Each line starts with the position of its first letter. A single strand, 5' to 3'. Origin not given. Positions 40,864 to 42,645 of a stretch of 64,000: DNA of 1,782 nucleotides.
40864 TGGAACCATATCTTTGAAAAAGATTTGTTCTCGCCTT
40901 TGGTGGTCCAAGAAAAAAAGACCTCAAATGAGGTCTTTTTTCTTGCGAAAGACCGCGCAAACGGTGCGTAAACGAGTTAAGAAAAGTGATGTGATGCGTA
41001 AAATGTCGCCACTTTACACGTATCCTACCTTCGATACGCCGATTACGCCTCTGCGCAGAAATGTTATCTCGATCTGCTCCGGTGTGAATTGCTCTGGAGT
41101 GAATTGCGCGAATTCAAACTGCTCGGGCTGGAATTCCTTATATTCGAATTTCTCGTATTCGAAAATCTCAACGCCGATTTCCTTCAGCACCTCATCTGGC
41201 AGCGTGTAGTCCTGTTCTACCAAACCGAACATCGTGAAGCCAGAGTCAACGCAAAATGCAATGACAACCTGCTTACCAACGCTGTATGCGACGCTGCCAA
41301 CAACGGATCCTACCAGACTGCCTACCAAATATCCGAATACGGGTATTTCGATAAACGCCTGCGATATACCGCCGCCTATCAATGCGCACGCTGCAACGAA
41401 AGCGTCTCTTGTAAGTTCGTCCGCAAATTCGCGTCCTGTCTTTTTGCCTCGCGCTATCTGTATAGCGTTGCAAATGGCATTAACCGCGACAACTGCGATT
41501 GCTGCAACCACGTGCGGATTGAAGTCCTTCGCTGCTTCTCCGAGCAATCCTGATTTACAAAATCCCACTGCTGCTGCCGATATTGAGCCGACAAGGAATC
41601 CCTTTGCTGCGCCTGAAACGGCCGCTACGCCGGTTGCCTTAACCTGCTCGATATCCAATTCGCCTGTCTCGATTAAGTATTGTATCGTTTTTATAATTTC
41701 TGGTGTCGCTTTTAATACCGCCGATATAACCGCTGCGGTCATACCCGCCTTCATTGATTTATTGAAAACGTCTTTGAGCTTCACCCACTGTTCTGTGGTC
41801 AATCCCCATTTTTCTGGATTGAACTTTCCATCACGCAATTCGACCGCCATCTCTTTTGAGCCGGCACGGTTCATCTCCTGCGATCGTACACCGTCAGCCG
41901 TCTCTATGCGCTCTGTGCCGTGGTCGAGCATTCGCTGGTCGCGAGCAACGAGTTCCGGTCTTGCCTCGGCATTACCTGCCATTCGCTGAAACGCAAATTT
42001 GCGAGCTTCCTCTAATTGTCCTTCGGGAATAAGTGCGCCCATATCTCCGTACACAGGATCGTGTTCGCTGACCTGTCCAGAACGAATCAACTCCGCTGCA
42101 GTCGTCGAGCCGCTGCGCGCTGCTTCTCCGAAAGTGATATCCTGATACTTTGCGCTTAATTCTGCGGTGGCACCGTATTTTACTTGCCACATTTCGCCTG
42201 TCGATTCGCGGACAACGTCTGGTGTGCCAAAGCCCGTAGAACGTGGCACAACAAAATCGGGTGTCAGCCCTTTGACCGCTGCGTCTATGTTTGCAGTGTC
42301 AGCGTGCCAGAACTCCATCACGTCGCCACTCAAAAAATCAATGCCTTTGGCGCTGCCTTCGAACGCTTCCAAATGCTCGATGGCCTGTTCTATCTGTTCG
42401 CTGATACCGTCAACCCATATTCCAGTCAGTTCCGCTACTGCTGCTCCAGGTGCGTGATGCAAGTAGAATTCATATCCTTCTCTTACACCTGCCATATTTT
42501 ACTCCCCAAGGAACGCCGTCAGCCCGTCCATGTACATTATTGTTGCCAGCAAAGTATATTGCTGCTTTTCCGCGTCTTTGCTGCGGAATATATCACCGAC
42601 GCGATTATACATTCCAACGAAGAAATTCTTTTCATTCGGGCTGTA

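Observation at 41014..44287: Terminal four-gene sub-operon of unknown function: candidate undescribed defence / abortive-infection module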

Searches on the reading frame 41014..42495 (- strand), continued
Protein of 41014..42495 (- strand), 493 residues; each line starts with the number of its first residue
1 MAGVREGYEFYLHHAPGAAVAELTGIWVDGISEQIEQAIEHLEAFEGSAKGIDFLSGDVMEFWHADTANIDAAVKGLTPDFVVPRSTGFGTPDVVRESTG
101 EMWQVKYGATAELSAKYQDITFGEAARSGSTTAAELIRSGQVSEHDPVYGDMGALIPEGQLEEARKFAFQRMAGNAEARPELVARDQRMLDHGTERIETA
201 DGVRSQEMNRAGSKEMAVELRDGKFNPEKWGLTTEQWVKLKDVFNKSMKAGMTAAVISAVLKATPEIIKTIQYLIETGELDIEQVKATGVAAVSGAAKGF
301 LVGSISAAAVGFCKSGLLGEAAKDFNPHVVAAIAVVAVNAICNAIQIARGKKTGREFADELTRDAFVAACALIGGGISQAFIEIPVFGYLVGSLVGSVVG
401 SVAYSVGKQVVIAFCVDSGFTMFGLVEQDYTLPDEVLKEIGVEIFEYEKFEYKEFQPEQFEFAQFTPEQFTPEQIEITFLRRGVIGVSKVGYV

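Call 69: fold_search(model_id=the predicted structure, library=viral)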
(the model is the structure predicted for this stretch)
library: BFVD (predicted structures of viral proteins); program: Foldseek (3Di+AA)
matches with E <= 10: 127; with E <= 0.001: 0
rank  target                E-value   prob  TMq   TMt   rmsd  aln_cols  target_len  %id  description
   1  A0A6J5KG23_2          1.2e-01  0.12  0.11  0.08  26.4       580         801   11  Large polyvalent protein associated domain-containing protein [uncultured Caudovirales phage]
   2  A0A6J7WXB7            2.7e-01  0.35  0.11  0.14  24.1       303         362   15  Uncharacterized protein [uncultured Caudovirales phage]
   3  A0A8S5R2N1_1          3.4e-01  0.08  0.10  0.05  31.2       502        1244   15  Tail tape measure protein [Siphoviridae sp. ct6d71]
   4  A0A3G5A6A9            5.5e-01  0.30  0.13  0.18  22.3       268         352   12  Uncharacterized protein [Harvfovirus sp.]
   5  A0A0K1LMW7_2          5.5e-01  0.08  0.12  0.08  32.7       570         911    9  Tape measure protein [Caulobacter phage Seuss]
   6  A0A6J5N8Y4            6.3e-01  0.93  0.13  0.50   5.9        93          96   22  LydA-like holin [uncultured Caudovirales phage]
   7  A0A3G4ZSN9            7.2e-01  0.07  0.10  0.12  30.2       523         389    7  G-protein coupled receptors family 1 profile domain-containing protein [Edafosvirus sp.]
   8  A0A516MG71            7.5e-01  0.05  0.11  0.08  28.3       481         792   12  (no name in the UniProt tables at hand)
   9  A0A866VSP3            8.5e-01  0.30  0.15  0.19  21.0       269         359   11  G protein-coupled receptor-4B [Elephant endotheliotropic herpesvirus 3A]
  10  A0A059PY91            9.7e-01  0.08  0.12  0.07  31.4       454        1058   10  Internal protein [Anabaena phage A-4L]
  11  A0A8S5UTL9            9.7e-01  0.04  0.09  0.06  33.4       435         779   10  Uncharacterized protein [Myoviridae sp. ctYA416]
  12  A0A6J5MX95            1.1e+00  0.06  0.14  0.13  24.1       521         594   12  Tape measure protein N-terminal domain-containing protein [uncultured Caudovirales phage]
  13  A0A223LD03            1.3e+00  0.47  0.12  0.33  14.5       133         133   14  Holin [Bacillus phage PBS1]
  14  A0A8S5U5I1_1          1.5e+00  0.05  0.10  0.06  26.6       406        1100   11  RNA polymerase (Fragment) [Podoviridae sp. cthJQ11]
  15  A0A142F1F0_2          1.5e+00  0.07  0.10  0.07  43.3       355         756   12  Putative tail fiber protein [Bacillus phage Shbh1]
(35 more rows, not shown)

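Call 70: search_protein_families(library=pfam, proteins=[L042:4233-6380:+, L042:6367-6816:+, L042:6845-7147:+, L042:9994-10809:+, L042:10811-12799:+, L042:13038-13811:-, L024:9513-10481:+, L024:5858-6646:+, L052:5149-6564:+, L052:10632-12440:+], max_evalue=0.001)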
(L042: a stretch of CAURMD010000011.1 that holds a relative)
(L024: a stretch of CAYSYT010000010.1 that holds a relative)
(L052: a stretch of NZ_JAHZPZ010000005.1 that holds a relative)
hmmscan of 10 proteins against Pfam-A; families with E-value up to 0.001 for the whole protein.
L042:4233-6380:+ (715 aa): 9 families
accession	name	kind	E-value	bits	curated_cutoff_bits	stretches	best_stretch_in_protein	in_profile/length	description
PF16921.10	Tex_YqgF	-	6e-53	179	27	1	314-440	1-126/126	Tex protein YqgF-like domain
PF12836.13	HHH_3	-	3.1e-27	94.9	27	1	480-544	1-65/65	Helix-hairpin-helix motif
PF09371.15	Tex_N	-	1.2e-26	92.7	32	1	11-82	4-75/75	Tex-like protein N-terminal domain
PF22706.1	Tex_central_region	-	2.6e-25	89.9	27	1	140-298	5-178/178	Tex central region-like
PF17674.7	HHH_9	-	1.9e-19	70.7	23.1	1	550-619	1-70/70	HHH domain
PF00575.29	S1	-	2.5e-16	60.2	22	1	639-708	4-73/74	S1 RNA binding domain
PF23459.1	S1_RRP5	-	4.9e-08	33.9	27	1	640-708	4-72/72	RRP5 S1 domain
PF14635.12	HHH_7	-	5.1e-07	30.4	27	1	453-546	5-104/104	Helix-hairpin-helix motif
PF14639.11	YqgF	-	6.3e-07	29.7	35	1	395-447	95-147/150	Holliday-junction resolvase-like of SPT6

L042:6367-6816:+ (149 aa): 2 families
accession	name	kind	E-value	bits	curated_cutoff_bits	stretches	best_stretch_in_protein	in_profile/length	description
PF10263.15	SprT-like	-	2.2e-13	50.4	25.6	1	14-96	12-99/108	SprT-like family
PF17283.8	Zn_ribbon_SprT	-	1.1e-08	35.4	28.1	1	112-141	5-34/38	SprT-like zinc ribbon domain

L042:6845-7147:+ (100 aa): 1 family
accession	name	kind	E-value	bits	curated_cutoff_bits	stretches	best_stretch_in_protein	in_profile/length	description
PF04024.17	PspC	-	2.8e-19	69.1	25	1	14-70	2-57/58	PspC domain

L042:9994-10809:+ (271 aa): 8 families
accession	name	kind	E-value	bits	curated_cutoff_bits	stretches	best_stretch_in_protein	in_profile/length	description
PF00005.33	ABC_tran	-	3.3e-36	125.4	25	1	44-192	1-136/137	ABC transporter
PF13304.12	AAA_21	-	1.9e-07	31.9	27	0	162-225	235-301/304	AAA domain, putative AbiEii toxin, Type IV TA system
PF13555.12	AAA_29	-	9e-05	22.6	27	1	50-75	18-43/61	P-loop containing region of AAA domain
PF03193.22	RsgA_GTPase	-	0.00014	22.2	30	1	38-76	91-128/174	RsgA GTPase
PF02463.25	SMC_N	-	0.00035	20.5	40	0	56-234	26-209/220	RecF/RecN/SMC N terminal domain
PF05729.18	NACHT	-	0.00047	20.5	26.7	0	56-77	2-23/167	NACHT domain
PF13191.12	AAA_16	-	0.00056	20.9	32.6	0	38-80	6-51/167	AAA ATPase domain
PF20720.3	nSTAND3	-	0.00061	20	27.2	0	42-80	5-43/155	Novel STAND NTPase 3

L042:10811-12799:+ (662 aa): 1 family
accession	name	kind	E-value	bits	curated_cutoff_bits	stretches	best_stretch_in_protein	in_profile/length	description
PF02687.27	FtsX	-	1.7e-16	60.8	25.5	2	61-181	2-119/120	FtsX-like permease C-terminal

L042:13038-13811:- (257 aa): 1 family
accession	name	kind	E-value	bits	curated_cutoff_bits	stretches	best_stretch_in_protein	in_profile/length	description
PF01988.24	VIT1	-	5.8e-57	193.4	28.1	1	45-253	1-214/214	VIT family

L024:9513-10481:+ (322 aa): 1 family
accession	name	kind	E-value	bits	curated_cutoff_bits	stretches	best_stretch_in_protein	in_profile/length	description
PF24698.1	DUF7662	-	4e-07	30.2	26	1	7-80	1-69/72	Domain of unknown function (DUF7662)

L024:5858-6646:+ (262 aa): 1 family
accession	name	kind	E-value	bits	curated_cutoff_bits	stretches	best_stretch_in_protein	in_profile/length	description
PF08238.18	Sel1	-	8.3e-26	89.9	30.7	2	80-113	3-36/36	Sel1 repeat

L052:5149-6564:+ (471 aa): 5 families
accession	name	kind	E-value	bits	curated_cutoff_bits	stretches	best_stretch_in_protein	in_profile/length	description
PF00817.25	IMS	-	5.5e-20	72.2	23.2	1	89-207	41-147/148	impB/mucB/samB family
PF11799.13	IMS_C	-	1.1e-16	61.6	20.7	1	302-410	3-108/109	impB/mucB/samB family C-terminal domain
PF21999.2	IMS_HHH_1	-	1.9e-06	28.6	27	1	241-288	5-53/53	DNA polymerase-iota, thumb domain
PF11798.14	IMS_HHH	-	7e-06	26.4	24.4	1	223-255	1-32/32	IMS family HHH motif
PF11731.14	Cdd1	-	0.00037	21.1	25.5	1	235-274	7-46/86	Pathogenicity locus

L052:10632-12440:+ (602 aa): 4 families
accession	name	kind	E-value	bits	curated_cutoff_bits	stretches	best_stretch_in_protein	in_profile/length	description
PF01380.27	SIS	-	2.5e-48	163.6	25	2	288-414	3-130/131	SIS domain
PF13522.11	GATase_6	-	9.5e-21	74.6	27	1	61-186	8-124/130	Glutamine amidotransferase domain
PF13537.11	GATase_7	-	2.9e-14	53.6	25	1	79-185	9-109/123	Glutamine amidotransferase domain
PF13230.11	GATase_4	-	9.2e-06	25.2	23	1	50-136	59-144/272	Glutamine amidotransferases class-II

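Call 92: find_related_loci(query=A2, collection=viral_contigs, flank=6000)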
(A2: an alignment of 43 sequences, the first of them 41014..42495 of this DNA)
Query A2 (493 aa) in viral_contigs; peptide patterns used: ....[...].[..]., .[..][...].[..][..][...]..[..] (x = any residue, [..] = any of these).
37 stretches matched a pattern; 8 encode a relative of the query (tblastn E <= 1e-3); 8 distinct loci.
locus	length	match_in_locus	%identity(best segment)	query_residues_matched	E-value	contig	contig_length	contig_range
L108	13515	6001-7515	43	1-493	3e-127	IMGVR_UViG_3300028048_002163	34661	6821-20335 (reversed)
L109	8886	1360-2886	43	5-493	3e-123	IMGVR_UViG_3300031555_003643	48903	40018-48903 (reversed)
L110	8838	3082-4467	37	4-493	2e-90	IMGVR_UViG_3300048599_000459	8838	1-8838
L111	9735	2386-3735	33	33-493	1e-74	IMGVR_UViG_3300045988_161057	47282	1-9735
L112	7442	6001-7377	36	34-493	6e-74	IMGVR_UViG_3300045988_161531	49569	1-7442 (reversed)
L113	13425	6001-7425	32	2-493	3e-69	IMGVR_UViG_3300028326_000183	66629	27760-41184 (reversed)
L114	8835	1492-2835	33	31-493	2e-66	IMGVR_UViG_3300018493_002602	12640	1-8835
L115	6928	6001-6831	38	215-493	3e-61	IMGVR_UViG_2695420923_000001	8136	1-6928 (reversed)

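Call 102: find_encoding_contigs(protein=P0075, flank=8000, max_places=3)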
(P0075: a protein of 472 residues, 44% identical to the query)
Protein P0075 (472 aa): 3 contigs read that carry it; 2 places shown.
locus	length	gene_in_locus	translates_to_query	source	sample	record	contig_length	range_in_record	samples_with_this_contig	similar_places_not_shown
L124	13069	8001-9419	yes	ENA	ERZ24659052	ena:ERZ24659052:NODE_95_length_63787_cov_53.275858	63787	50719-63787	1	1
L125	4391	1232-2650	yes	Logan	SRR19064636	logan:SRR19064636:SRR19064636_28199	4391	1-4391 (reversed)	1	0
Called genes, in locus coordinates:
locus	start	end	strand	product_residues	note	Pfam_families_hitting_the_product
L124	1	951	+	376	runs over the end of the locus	PF00404:Dockerin_1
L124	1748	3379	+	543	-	PF08706:D5_N (weak), PF19263:DUF5906, PF03288:Pox_D5 (weak)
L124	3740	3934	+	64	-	-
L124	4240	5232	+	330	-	PF13102:Phage_int_SAM_5 (weak), PF00589:Phage_integrase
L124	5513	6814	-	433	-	PF14659:Phage_int_SAM_3, PF22022:Phage_int_M (weak), PF00589:Phage_integrase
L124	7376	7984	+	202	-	-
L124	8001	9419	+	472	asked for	-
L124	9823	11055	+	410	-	-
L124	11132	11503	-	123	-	PF01863:YgjP-like (weak), PF10263:SprT-like (weak)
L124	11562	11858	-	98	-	-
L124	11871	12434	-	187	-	PF12822:ECF_trnsprt, PF02632:BioY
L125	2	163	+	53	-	?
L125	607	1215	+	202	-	-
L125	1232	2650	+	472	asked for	-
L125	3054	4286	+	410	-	-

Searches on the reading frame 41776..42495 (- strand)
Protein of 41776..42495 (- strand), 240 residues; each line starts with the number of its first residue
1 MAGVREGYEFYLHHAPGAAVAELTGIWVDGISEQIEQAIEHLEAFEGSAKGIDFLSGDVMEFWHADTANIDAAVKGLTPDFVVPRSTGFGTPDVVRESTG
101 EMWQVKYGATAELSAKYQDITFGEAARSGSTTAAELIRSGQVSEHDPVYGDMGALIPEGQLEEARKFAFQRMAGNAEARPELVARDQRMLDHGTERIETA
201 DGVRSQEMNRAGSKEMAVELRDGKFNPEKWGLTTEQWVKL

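Call 89: search_solved_structures(query=A8, max_evalue=10, show_alignments=2)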
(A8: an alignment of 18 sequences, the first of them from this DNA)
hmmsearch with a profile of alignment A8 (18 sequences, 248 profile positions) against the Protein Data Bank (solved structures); distinct sequences matched with E-value up to 10: 1.
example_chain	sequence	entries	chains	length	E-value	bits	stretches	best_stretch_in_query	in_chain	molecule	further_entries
8g0p_B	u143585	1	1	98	0.75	12.8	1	136-209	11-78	Kinetochore protein Nuf2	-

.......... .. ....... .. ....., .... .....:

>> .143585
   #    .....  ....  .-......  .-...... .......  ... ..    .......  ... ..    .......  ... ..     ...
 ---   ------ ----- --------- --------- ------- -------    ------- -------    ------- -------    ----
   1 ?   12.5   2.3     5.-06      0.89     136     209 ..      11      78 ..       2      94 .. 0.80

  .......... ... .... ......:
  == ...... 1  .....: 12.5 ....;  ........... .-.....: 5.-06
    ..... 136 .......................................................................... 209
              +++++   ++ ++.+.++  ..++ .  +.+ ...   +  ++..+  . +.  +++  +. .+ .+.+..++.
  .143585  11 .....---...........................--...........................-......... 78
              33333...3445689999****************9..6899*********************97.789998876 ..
